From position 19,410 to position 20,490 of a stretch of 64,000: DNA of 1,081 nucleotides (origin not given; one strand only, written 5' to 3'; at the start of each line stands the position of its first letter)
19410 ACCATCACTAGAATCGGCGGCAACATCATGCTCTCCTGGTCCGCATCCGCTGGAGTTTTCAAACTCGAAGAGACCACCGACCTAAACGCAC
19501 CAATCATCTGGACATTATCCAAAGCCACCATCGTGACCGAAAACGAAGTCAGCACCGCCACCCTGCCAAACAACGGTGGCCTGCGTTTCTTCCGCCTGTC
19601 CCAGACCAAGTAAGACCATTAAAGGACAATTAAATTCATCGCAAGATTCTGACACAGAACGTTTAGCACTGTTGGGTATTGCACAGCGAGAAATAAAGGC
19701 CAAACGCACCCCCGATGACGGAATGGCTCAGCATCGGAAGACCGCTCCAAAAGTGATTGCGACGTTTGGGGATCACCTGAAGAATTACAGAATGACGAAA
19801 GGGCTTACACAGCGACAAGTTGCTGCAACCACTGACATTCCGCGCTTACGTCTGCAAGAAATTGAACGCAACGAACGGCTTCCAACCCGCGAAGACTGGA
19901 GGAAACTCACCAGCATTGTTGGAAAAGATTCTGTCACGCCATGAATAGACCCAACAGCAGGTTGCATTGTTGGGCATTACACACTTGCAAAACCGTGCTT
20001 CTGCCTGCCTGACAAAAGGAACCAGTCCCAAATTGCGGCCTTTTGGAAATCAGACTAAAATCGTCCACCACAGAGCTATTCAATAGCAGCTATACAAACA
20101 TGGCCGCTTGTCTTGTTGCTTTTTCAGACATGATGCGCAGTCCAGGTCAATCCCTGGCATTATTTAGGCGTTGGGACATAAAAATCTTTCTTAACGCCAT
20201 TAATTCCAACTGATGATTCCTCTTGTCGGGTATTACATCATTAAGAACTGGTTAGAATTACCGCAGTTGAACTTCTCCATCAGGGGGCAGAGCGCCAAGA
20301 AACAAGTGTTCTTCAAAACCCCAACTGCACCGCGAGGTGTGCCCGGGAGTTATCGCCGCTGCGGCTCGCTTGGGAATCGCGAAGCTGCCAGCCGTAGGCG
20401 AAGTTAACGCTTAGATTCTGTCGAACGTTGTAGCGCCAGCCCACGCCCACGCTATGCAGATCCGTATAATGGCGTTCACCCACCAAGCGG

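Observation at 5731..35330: Two tandem 14-15.6 kb cassettes bounded by att-like junctions that share a cgtNtagca core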

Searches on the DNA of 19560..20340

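Call 66: search_rna_families(source=window, start=19560, end=20340, threshold=evalue, max_evalue=5)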
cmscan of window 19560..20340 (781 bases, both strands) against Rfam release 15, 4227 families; matches with E-value up to 5: 1.
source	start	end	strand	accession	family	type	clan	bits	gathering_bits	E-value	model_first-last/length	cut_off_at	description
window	20311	20340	-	RF01334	CRISPR-DR21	Gene; CRISPR;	-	18.3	48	3.1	8-37/37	5'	CRISPR RNA direct repeat element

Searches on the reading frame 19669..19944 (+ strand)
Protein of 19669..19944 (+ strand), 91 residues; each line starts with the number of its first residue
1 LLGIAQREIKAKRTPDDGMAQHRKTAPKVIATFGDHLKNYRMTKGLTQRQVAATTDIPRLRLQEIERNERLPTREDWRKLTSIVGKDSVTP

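Call 15: search_protein_families(library=pfam, proteins=[window:19723-19944:+], max_evalue=0.01)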
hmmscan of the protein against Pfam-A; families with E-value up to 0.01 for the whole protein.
window:19723-19944:+ (73 aa): 4 families
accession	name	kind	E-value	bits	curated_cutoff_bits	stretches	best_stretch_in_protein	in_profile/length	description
PF13560.12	HTH_31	-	6.2e-09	36.5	27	1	15-67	2-55/64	Helix-turn-helix domain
PF01381.28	HTH_3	-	2.9e-08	34.1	23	1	19-65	1-47/55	Helix-turn-helix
PF12844.13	HTH_19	-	2.9e-05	24.3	30.2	1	18-63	3-48/64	Helix-turn-helix domain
PF13413.12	HTH_25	-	0.00052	20.2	24.6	1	19-52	2-37/62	Helix-turn-helix domain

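Call 47: find_homologous_proteins(query=window:19669-19944:+, max_evalue=0.00001)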
Query window:19669-19944:+ (91 aa): 5 proteins with E <= 0.00001 among 15 candidates.
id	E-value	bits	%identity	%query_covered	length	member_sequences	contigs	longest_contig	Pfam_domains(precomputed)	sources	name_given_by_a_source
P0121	1.7e-28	116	66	100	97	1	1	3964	PF01381.29,PF13560.13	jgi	-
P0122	8.5e-28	114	69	92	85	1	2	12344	PF12844.14,PF01381.29,PF13560.13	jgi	-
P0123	1.4e-25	107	62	93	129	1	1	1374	PF01381.29,PF13560.13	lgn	-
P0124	5.9e-25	105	61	92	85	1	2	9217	PF12844.14,PF13413.13,PF01381.29,PF13560.13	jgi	jgi:ribosome-binding protein aMBF1 (putative translation factor)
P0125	5.8e-22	95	56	92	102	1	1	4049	PF13560.13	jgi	-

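Call 48: find_encoding_contigs(protein=P0122, flank=10000, max_places=3)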
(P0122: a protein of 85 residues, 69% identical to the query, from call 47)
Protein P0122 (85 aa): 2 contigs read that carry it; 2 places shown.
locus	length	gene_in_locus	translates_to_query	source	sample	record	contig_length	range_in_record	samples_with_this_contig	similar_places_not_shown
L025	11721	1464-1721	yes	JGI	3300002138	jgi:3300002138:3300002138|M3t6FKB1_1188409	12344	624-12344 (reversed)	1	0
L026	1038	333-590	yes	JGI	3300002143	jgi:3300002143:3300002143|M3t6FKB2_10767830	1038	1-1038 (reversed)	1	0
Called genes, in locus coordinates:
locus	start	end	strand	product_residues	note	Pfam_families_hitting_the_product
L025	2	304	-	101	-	?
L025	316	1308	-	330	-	PF02616:SMC_ScpA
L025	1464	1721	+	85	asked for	PF12844:HTH_19 (weak), PF13560:HTH_31, PF01381:HTH_3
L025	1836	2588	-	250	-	-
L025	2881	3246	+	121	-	-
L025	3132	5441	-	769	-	PF00072:Response_reg, PF00989:PAS, PF08448:PAS_4, PF08447:PAS_3, PF13426:PAS_9, PF00989:PAS, PF08448:PAS_4, PF13426:PAS_9, +4 more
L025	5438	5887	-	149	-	PF00072:Response_reg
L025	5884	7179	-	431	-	PF00989:PAS, PF08448:PAS_4, PF13426:PAS_9, PF08447:PAS_3 (weak), PF00512:HisKA, PF02518:HATPase_c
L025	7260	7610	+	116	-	-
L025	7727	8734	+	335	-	PF01807:Zn_ribbon_DnaG, PF08275:DNAG_N (faint), PF01751:Toprim, PF13155:Toprim_2, PF13662:Toprim_4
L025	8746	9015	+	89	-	-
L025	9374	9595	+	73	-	-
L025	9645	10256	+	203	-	-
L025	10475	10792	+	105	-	-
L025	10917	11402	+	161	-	-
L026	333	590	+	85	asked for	PF12844:HTH_19 (weak), PF13560:HTH_31, PF01381:HTH_3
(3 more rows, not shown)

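Call 49: find_encoding_contigs(protein=P0124, flank=10000, max_places=3)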
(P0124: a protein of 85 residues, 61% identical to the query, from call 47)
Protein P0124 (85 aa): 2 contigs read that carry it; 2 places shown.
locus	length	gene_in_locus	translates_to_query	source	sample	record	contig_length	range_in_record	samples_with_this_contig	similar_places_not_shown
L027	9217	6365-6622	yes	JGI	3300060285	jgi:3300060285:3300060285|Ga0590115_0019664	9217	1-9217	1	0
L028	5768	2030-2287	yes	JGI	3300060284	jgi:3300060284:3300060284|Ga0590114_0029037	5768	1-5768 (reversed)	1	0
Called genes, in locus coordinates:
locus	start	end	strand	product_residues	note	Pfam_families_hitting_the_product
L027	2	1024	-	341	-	?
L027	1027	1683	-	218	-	-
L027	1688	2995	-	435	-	PF10082:BBP2_2 (weak)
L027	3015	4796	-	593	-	-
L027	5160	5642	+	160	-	PF00578:AhpC-TSA, PF08534:Redoxin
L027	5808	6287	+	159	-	PF00578:AhpC-TSA, PF08534:Redoxin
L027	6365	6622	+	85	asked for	PF13560:HTH_31, PF12844:HTH_19, PF13413:HTH_25 (weak), PF01381:HTH_3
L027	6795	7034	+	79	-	-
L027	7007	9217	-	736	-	?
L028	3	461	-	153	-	?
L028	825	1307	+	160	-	PF00578:AhpC-TSA, PF08534:Redoxin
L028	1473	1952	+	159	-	PF00578:AhpC-TSA, PF08534:Redoxin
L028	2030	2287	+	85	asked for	PF13560:HTH_31, PF12844:HTH_19, PF13413:HTH_25 (weak), PF01381:HTH_3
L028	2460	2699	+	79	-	-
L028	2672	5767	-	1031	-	?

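Call 60: find_related_loci(query=A4, collection=metagenome_contigs, flank=10000)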
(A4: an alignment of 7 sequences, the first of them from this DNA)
Query A4 (90 aa) in metagenome_contigs; peptide patterns used: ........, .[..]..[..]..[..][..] (x = any residue, [..] = any of these).
526 stretches matched a pattern, but none encodes a relative of the query by tblastn (E <= 1e-3).

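Call 77: search_dna_similar(query=window:19672-19941:+, collection=plasmids, mode=protein, max_evalue=0.001, max_rows=10)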
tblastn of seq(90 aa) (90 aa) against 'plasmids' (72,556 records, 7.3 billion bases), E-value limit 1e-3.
No match.

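Call 78: search_dna_similar(query=window:19672-19941:+, collection=phages, mode=protein, max_evalue=0.001, max_rows=10)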
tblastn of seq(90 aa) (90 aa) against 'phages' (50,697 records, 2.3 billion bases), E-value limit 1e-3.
No match.

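Call 81: search_solved_structures(query=A4, max_evalue=0.01)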
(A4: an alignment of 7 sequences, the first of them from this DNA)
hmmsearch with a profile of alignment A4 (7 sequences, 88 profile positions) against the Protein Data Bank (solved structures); distinct sequences matched with E-value up to 0.01: 16.
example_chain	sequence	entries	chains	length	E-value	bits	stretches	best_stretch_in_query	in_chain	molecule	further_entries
8tac_A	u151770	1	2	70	2.8e-08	37.1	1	28-85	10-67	DBP48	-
7t8i_A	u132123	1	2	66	6.1e-06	29.5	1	31-84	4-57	Phage element (ICEBs1)transcriptional regulator (Xre family)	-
4ghj_A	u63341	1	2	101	0.00015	25.1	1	27-65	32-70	Probable transcriptional regulator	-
2b5a_A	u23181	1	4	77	0.00037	23.8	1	31-85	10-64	C.BclI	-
3ivp_A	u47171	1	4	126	0.00065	23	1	23-79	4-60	Putative transposon-related DNA-binding protein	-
7ewc_A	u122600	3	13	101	0.0012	22.2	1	6-68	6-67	Putative antitoxin HigA2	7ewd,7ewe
3kxa_A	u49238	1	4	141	0.0016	21.8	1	21-85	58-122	Putative uncharacterized protein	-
7t5u_A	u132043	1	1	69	0.0016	21.8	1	30-85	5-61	Helix-turn-helix domain-containing protein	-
4ia8_A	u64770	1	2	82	0.0024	21.2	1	36-70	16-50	Regulatory protein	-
3clc_A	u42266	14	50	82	0.0029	21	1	36-70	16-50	Regulatory protein | R-M CONTROLLER PROTEIN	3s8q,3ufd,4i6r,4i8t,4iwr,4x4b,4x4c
4i6t_A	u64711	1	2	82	0.0032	20.8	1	36-70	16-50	Regulatory protein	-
4fn3_A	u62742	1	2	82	0.0034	20.7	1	36-70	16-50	Regulatory protein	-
3g5g_A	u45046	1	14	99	0.0042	20.5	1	36-70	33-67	Regulatory protein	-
4i6u_A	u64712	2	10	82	0.0042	20.4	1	36-70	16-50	Regulatory protein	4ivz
1y7y_A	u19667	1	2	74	0.0064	19.9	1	28-85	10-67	C.AhdI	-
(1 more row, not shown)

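Call 82: search_protein_families(library=ncbifam, proteins=[window:19669-19944:+], max_evalue=0.01)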
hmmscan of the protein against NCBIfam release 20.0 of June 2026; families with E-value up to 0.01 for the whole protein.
window:19669-19944:+ (91 aa): 4 families
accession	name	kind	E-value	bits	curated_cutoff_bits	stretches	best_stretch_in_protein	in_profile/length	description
NF041951.1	phage_RstR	subfamily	7.4e-06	26.2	80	1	32-82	2-52/108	RstR family transcriptional repressor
TIGR00270.2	TIGR00270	equivalog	1.2e-05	25.2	110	1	18-82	61-125/159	multiprotein bridging factor aMBF1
TIGR03070.1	couple_hipB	subfamily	9.5e-05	22.3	71.65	1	33-68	3-38/58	type II toxin-antitoxin system Y4mF family antitoxin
NF006015.0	PRK08154.1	subfamily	0.00085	18.6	204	1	10-66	8-64/314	anaerobic benzoate catabolism transcriptional regulator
